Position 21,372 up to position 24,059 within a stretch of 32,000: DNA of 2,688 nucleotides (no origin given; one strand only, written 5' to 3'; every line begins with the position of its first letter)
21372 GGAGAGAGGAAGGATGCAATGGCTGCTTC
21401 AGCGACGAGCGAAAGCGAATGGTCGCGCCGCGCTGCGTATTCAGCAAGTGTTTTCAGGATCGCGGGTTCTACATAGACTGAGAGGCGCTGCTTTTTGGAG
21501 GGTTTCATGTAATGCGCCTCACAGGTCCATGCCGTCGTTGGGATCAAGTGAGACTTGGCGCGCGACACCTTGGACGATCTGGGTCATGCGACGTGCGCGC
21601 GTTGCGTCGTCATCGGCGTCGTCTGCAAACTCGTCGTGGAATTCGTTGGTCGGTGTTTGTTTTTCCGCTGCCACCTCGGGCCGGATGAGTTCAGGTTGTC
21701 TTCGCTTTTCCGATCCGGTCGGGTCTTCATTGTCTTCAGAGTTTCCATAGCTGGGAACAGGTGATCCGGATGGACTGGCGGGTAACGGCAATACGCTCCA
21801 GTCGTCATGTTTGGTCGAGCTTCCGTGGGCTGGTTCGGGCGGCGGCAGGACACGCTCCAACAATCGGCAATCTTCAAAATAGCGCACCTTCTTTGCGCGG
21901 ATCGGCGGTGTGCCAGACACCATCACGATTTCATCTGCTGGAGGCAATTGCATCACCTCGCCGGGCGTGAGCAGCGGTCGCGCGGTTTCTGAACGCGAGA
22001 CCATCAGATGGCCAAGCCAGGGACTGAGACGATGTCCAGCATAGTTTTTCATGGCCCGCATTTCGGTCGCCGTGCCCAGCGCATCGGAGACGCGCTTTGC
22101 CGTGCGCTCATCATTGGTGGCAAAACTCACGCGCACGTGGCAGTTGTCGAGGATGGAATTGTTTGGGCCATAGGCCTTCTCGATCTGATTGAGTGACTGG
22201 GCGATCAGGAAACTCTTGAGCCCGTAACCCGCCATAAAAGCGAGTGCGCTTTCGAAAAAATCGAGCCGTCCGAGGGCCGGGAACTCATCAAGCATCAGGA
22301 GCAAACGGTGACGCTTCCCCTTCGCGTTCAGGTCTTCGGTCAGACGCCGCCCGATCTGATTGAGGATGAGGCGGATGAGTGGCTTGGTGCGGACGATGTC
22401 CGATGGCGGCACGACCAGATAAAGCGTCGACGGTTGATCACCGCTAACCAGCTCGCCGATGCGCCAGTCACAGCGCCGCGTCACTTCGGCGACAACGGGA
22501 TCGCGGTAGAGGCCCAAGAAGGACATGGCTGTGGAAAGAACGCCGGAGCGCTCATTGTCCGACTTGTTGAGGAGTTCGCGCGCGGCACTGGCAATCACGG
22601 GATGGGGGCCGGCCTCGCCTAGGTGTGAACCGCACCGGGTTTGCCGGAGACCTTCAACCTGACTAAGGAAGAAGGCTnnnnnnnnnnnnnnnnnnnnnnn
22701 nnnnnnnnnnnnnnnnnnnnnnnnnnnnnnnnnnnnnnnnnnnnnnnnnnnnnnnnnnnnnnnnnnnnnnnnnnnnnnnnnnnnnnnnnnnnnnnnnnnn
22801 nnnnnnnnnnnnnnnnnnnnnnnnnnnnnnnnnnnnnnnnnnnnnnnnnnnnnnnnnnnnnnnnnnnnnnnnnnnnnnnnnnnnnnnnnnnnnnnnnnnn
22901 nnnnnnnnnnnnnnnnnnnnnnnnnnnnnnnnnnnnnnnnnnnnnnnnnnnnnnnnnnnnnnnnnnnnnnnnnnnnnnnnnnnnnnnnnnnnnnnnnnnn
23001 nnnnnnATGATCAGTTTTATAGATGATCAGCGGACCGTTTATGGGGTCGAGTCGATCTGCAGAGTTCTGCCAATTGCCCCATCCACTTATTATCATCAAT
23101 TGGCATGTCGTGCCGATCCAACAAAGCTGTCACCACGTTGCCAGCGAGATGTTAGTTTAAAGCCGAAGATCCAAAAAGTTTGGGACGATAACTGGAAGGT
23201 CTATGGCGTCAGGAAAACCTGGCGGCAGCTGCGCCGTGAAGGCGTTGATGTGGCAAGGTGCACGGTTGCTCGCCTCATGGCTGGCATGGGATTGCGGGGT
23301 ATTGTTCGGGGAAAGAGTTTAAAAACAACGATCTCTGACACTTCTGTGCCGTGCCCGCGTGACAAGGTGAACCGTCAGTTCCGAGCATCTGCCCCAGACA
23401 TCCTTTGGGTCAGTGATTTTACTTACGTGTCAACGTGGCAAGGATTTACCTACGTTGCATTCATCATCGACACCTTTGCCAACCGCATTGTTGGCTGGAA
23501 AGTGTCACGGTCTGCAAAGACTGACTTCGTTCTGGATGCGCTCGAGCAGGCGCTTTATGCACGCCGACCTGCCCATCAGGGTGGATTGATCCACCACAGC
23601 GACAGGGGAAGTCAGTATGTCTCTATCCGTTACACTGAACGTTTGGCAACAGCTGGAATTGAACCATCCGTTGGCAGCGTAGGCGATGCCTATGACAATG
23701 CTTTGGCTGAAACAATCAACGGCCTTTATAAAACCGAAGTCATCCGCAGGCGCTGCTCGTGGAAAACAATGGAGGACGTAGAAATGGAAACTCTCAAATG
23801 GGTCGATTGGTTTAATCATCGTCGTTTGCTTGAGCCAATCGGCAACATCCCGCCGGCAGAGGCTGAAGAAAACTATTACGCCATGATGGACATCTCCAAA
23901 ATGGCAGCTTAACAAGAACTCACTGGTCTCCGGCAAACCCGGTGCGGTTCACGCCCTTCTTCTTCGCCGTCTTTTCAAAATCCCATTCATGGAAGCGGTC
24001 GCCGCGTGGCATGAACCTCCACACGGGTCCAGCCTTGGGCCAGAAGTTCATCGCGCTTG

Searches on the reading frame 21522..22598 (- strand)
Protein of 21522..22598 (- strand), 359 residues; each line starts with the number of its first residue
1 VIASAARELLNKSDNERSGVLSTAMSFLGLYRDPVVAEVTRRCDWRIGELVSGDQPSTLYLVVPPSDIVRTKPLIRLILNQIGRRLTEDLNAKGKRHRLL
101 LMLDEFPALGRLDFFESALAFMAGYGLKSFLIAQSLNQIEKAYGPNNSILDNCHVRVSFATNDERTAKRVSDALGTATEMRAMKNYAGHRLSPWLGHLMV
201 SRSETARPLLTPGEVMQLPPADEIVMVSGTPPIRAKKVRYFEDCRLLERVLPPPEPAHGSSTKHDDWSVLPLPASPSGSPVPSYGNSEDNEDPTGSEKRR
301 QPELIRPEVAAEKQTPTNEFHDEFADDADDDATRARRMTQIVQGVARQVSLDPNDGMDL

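Call 91: search_protein_families(library=pfam, proteins=[window:21522-22598:-], max_evalue=0.00001)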
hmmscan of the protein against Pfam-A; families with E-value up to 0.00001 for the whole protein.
window:21522-22598:- (359 aa): 3 families
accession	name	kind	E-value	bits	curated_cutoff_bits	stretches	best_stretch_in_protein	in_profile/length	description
PF02534.20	T4SS-DNA_transf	-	2e-54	185.6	20.1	1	3-250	209-455/468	Type IV secretory system Conjugative DNA transfer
PF12696.13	TraG-D_C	-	3e-28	98.7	22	1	98-219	1-125/126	TraM recognition site of TraD and TraG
PF10412.15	TrwB_AAD_bind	-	9e-21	74.6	20.5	1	54-233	201-381/387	Type IV secretion-system coupling protein DNA-binding domain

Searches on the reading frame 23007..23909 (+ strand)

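Call 91: search_protein_families(library=pfam, proteins=[window:23007-23909:+], max_evalue=0.00001)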
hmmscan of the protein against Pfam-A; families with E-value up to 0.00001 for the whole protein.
window:23007-23909:+ (301 aa): 3 families
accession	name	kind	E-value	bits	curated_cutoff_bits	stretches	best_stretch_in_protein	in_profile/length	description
PF00665.32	rve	-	2.3e-24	86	32.6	1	128-227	2-101/102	Integrase core domain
PF13276.12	HTH_21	-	4.8e-17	62.4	28.1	1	50-103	5-59/60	HTH-like domain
PF13683.12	rve_3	-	2.5e-10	40.4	26.5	1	217-283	2-67/67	Integrase core domain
